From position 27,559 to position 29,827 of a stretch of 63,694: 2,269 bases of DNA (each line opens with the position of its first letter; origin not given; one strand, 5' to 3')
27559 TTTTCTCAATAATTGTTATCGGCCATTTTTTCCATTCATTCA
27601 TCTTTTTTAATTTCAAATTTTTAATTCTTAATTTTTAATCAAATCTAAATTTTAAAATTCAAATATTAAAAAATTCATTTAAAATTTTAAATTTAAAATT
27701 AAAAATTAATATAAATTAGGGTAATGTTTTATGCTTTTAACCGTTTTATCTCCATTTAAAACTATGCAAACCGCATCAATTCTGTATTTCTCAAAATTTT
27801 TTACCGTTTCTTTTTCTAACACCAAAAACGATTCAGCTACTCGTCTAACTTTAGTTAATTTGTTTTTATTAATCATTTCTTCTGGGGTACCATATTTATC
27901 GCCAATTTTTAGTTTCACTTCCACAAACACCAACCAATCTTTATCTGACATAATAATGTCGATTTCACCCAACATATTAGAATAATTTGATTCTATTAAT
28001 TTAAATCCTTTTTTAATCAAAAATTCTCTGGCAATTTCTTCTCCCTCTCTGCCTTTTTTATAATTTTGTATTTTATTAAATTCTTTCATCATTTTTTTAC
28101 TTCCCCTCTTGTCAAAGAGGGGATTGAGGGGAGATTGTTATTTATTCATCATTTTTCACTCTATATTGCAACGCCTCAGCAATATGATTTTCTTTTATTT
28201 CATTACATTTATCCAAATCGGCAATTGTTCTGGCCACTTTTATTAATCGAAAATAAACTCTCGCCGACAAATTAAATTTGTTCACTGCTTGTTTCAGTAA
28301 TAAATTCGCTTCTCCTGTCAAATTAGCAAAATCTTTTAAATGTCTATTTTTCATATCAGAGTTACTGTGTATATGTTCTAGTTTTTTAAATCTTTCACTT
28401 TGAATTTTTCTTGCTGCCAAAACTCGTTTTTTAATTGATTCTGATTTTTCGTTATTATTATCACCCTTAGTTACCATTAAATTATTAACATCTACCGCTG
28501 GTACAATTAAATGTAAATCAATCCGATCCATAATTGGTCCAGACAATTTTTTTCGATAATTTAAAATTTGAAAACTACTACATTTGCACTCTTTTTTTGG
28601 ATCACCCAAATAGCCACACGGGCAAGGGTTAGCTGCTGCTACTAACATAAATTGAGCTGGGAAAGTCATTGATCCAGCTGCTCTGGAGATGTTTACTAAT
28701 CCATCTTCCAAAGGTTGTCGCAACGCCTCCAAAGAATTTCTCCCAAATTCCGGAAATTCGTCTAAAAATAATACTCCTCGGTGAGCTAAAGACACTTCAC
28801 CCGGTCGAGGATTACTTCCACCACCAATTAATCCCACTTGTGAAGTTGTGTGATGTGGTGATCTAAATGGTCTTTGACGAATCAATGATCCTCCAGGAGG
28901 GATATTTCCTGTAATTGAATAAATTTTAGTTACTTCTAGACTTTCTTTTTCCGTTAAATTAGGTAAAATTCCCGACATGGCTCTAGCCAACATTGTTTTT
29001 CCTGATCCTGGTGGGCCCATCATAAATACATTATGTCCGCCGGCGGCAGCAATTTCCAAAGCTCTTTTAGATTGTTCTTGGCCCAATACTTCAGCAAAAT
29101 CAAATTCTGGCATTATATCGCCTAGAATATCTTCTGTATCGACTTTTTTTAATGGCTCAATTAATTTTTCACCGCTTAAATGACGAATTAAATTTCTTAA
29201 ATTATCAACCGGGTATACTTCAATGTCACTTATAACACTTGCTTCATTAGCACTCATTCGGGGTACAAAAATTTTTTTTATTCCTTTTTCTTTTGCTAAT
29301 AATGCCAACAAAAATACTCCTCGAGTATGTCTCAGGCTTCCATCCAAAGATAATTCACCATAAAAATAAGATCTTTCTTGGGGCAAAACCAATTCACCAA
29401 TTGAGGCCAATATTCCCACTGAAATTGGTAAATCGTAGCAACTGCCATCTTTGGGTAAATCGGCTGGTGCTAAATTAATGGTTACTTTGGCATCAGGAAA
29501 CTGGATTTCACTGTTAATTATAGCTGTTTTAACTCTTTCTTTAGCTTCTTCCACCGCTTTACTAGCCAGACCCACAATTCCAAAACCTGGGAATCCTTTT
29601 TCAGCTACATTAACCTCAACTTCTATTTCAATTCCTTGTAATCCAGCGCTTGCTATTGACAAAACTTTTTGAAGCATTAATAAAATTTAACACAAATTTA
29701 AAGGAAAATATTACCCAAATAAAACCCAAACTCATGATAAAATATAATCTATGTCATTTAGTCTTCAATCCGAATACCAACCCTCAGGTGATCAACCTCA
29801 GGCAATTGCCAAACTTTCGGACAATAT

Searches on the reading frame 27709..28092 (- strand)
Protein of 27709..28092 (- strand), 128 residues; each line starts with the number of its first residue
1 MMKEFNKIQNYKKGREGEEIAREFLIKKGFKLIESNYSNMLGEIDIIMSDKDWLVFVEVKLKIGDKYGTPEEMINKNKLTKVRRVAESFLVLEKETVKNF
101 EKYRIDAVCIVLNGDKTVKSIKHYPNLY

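Call 82: search_protein_families(library=pfam, proteins=[window:27709-28092:-], max_evalue=0.001)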
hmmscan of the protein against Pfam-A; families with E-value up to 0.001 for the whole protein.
window:27709-28092:- (128 aa): 2 families
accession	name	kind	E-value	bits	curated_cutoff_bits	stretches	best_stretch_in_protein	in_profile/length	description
PF02021.23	UPF0102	-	6.1e-23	81.4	23.6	1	17-110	1-80/80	Uncharacterised protein family UPF0102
PF01939.22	NucS_C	-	0.00018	21.9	24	1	24-64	14-55/124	Endonuclease NucS C-terminal domain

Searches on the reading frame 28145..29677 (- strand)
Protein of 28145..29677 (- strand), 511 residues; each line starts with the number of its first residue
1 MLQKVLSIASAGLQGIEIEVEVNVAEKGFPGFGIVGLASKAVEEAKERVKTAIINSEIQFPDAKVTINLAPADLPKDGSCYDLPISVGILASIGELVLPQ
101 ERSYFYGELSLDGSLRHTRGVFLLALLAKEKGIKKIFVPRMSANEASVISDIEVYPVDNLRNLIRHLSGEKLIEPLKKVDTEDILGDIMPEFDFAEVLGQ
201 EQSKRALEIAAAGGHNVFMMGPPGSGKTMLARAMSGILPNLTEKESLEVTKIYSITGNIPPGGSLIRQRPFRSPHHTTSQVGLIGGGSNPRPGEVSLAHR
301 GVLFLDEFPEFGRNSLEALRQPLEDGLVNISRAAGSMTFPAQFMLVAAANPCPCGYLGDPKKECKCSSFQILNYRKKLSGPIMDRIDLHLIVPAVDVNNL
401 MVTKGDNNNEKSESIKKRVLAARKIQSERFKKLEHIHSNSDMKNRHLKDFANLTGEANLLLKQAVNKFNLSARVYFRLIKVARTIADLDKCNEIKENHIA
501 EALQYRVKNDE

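Call 82: search_protein_families(library=pfam, proteins=[window:28145-29677:-], max_evalue=0.001)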
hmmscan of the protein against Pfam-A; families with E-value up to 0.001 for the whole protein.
window:28145-29677:- (511 aa): 8 families
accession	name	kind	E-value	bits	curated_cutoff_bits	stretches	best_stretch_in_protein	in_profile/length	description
PF01078.27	Mg_chelatase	-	1.6e-94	315.6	20.3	1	193-398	1-205/207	Magnesium chelatase, subunit ChlI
PF13541.12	ChlI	-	4.8e-40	136.7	27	1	20-140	1-119/121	Subunit ChlI of Mg-chelatase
PF13335.12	Mg_chelatase_C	-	2e-30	105.7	26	1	410-506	2-94/94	Magnesium chelatase, subunit ChlI C-terminal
PF00493.29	MCM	-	1.7e-09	37.6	23.3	1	292-391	114-203/224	MCM P-loop domain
PF07728.20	AAA_5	-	5.5e-08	33.4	22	1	216-353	1-125/139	AAA domain (dynein-related subfamily)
PF00158.32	Sigma54_activat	-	7.1e-06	26.2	20.2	1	204-350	12-142/168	Sigma-54 interaction domain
PF00004.35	AAA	-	0.00028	21.8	21.2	0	218-275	2-38/131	ATPase family associated with various cellular activities (AAA)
PF05496.18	RuvB_N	-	0.00045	20.4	27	0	194-235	6-54/159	Holliday junction DNA helicase RuvB P-loop domain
